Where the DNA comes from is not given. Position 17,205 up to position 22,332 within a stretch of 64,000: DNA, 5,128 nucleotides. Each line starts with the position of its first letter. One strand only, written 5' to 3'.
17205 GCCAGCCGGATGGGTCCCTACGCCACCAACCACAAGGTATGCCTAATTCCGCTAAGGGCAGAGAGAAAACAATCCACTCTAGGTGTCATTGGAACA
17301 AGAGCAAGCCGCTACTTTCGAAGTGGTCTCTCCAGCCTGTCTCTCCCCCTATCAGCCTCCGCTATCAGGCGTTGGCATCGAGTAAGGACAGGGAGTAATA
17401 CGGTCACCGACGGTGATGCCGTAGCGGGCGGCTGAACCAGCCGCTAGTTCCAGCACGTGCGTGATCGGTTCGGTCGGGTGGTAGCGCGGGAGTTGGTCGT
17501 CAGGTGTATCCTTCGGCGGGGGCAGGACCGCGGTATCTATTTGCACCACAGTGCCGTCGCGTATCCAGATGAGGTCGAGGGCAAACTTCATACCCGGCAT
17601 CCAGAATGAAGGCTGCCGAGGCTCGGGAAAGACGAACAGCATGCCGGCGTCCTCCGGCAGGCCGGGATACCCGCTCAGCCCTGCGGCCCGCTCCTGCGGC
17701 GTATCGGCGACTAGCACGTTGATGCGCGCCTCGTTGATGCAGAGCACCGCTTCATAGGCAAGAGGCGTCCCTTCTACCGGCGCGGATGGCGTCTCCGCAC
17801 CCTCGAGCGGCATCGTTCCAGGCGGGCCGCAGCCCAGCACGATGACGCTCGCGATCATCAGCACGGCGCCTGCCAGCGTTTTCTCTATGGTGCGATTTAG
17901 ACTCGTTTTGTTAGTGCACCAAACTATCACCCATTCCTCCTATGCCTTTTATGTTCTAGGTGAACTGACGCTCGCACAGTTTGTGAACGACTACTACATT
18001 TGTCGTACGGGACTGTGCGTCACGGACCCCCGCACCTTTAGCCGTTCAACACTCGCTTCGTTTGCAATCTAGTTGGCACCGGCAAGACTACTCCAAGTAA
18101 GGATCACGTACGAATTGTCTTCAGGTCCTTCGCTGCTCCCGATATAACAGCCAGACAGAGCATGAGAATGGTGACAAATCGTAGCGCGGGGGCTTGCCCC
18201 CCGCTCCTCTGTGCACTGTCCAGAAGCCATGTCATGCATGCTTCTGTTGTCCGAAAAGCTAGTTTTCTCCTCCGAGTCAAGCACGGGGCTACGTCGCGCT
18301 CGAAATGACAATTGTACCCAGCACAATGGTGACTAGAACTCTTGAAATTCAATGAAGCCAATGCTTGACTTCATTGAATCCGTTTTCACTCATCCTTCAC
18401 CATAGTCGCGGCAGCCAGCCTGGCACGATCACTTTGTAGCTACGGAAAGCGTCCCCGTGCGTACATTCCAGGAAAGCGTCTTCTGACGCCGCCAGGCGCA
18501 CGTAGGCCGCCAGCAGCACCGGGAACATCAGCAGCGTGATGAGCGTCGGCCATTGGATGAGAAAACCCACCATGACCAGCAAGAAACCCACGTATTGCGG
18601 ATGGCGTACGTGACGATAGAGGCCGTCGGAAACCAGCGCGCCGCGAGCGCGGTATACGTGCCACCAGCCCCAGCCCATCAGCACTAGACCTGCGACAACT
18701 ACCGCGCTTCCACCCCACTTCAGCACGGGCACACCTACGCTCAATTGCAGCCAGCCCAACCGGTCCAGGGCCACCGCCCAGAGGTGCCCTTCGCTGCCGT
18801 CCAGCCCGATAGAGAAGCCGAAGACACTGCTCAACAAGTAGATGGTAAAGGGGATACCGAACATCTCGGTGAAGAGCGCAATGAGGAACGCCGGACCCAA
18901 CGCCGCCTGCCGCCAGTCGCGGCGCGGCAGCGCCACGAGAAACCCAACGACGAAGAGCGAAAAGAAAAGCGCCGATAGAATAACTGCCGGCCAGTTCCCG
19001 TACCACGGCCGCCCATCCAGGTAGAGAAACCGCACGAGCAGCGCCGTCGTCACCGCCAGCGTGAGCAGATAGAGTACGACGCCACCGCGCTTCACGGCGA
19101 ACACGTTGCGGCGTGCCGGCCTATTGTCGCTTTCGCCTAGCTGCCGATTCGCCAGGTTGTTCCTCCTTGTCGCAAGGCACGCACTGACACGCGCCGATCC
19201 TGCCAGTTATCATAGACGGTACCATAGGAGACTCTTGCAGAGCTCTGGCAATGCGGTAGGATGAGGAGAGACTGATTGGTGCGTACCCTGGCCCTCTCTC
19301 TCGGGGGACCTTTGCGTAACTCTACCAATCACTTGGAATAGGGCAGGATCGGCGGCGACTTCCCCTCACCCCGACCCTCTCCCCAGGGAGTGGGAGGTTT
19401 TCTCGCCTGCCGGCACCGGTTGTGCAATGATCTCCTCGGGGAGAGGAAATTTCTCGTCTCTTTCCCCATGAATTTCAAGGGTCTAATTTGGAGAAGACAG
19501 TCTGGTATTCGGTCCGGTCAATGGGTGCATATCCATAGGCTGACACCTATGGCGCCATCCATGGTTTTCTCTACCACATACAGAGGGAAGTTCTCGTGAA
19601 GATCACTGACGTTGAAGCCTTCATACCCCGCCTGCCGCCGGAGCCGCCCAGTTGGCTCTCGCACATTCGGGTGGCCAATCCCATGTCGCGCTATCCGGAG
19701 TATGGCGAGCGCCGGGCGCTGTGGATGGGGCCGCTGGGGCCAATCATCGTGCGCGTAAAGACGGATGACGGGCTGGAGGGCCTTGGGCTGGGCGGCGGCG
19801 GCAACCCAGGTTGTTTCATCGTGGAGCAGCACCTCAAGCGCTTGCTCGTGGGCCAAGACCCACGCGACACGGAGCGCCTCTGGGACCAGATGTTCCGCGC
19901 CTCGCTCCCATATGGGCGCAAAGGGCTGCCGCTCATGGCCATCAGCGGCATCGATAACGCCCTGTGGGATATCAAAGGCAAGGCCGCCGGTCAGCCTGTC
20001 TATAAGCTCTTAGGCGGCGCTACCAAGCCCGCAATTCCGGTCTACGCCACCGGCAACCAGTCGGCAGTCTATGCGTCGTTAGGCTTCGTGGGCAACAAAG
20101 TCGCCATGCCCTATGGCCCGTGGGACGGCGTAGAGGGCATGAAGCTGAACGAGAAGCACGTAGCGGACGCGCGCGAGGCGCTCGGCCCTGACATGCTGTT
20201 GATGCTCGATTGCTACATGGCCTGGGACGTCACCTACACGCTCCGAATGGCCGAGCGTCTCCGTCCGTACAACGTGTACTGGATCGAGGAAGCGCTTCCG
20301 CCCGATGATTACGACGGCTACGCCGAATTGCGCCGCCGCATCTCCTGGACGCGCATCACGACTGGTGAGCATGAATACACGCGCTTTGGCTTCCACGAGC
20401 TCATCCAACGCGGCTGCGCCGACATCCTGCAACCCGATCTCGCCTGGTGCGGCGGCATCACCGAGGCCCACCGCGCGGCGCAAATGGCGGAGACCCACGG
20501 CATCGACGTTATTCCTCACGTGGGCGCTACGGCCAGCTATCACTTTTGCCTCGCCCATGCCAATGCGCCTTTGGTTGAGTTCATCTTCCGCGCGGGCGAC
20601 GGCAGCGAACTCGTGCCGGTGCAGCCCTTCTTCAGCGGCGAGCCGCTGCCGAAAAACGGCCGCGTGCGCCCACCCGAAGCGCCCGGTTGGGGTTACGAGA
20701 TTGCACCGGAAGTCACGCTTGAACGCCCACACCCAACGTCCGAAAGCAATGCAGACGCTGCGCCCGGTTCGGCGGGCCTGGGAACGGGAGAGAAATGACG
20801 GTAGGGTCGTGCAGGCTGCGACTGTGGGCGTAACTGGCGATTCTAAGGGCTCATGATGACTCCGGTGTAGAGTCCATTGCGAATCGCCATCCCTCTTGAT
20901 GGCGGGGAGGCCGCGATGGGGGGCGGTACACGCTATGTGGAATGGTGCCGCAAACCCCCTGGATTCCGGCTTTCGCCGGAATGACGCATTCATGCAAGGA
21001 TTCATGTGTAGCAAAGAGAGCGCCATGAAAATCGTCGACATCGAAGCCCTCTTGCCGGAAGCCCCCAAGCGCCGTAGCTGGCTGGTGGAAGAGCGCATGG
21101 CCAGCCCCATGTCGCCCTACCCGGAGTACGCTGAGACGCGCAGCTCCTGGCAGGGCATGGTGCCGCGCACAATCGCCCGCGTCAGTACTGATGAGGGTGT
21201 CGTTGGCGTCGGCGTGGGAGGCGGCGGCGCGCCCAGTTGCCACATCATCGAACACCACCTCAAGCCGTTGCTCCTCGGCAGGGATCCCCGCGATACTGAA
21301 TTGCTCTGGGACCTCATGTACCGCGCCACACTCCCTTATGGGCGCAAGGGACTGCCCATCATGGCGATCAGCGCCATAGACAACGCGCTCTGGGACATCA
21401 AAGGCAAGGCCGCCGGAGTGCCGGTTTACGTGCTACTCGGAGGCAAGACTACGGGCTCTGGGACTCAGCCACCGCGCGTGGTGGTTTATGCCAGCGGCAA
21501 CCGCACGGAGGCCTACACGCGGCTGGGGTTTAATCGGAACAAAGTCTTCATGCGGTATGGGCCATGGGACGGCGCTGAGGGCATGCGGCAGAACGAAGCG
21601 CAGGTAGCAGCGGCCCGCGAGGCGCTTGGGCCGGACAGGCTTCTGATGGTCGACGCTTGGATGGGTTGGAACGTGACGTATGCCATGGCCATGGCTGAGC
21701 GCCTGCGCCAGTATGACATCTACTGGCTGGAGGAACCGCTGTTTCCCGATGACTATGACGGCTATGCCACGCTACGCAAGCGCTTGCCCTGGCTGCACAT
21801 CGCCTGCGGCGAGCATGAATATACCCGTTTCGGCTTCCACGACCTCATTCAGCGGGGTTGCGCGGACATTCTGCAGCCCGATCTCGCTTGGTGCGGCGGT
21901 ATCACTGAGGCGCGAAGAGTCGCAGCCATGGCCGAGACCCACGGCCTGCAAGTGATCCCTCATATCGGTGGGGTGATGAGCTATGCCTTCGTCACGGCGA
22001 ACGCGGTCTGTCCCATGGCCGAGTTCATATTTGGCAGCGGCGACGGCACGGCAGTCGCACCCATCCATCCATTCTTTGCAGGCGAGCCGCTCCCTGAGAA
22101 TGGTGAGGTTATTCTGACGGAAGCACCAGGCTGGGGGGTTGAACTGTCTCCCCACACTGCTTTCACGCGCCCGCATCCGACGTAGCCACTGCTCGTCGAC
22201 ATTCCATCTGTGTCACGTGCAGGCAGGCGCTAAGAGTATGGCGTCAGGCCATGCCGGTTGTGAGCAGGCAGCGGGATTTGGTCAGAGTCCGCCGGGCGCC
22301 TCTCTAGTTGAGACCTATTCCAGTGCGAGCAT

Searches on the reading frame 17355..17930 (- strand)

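Call 55: search_protein_families(library=pfam, proteins=[window:17355-17930:-], max_evalue=0.00001)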
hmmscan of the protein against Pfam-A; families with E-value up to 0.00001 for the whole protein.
window:17355-17930:- (192 aa): 1 family
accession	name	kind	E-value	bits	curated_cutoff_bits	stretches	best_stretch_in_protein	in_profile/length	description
PF02643.20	DUF192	-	9.5e-28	96.6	27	1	70-179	1-95/96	Uncharacterized ACR, COG1430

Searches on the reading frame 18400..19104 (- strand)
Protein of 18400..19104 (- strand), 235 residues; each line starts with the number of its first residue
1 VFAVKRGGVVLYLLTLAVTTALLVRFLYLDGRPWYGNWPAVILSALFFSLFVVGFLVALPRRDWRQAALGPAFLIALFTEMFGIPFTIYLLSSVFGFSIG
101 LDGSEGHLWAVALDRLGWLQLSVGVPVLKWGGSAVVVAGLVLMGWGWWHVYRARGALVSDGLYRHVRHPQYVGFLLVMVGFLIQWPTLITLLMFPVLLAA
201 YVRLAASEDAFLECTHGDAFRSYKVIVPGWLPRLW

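Call 55: search_protein_families(library=pfam, proteins=[window:18400-19104:-], max_evalue=0.00001)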
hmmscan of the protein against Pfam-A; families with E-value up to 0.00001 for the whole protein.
window:18400-19104:- (235 aa): 2 families
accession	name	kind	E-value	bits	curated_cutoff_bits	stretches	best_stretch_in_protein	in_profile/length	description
PF04191.18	PEMT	-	8.9e-08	33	25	1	134-216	16-102/105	Phospholipid methyltransferase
PF04140.19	ICMT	-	4.5e-07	30.6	24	1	153-210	31-92/95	Isoprenylcysteine carboxyl methyltransferase (ICMT) family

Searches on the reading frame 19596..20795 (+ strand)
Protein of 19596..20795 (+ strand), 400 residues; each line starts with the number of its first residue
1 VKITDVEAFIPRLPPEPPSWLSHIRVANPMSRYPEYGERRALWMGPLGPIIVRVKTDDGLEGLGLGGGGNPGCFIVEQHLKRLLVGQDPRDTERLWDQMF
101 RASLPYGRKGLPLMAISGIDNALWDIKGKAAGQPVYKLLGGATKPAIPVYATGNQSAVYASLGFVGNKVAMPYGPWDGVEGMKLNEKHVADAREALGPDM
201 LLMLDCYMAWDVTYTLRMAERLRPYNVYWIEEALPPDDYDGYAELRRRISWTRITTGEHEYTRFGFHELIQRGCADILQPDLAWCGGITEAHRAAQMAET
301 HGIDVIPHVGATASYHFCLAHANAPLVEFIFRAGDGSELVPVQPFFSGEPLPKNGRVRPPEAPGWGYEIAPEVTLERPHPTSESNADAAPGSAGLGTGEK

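Call 55: search_protein_families(library=pfam, proteins=[window:19596-20795:+], max_evalue=0.00001)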
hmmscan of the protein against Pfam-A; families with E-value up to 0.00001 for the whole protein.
window:19596-20795:+ (400 aa): 2 families
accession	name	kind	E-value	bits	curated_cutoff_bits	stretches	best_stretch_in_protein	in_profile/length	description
PF13378.12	MR_MLE_C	-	4.2e-54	184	29.4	1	181-372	26-218/219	Enolase C-terminal domain-like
PF02746.21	MR_MLE_N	-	1.7e-17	64.1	22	1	50-140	29-117/117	Mandelate racemase / muconate lactonizing enzyme, N-terminal domain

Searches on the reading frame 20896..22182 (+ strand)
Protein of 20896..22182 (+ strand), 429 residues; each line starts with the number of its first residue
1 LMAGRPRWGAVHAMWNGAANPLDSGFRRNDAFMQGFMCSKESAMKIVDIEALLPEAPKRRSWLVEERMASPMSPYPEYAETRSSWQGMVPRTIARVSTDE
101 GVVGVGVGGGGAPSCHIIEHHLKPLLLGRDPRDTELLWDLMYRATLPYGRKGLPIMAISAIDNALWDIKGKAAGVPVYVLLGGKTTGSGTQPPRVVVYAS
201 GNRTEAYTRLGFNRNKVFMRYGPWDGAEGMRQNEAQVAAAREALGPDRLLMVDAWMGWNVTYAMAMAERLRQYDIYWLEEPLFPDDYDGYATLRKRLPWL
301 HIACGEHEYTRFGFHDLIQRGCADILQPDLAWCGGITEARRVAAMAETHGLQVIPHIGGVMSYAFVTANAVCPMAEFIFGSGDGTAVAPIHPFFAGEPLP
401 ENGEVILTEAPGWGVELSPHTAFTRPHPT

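Call 55: search_protein_families(library=pfam, proteins=[window:20896-22182:+], max_evalue=0.00001)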
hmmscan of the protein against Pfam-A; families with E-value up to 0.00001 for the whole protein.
window:20896-22182:+ (429 aa): 2 families
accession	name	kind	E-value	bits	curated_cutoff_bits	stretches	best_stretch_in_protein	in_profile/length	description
PF13378.12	MR_MLE_C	-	9e-54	182.9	29.4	1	207-419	10-217/219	Enolase C-terminal domain-like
PF02746.21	MR_MLE_N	-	1.7e-18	67.3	22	1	93-182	30-117/117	Mandelate racemase / muconate lactonizing enzyme, N-terminal domain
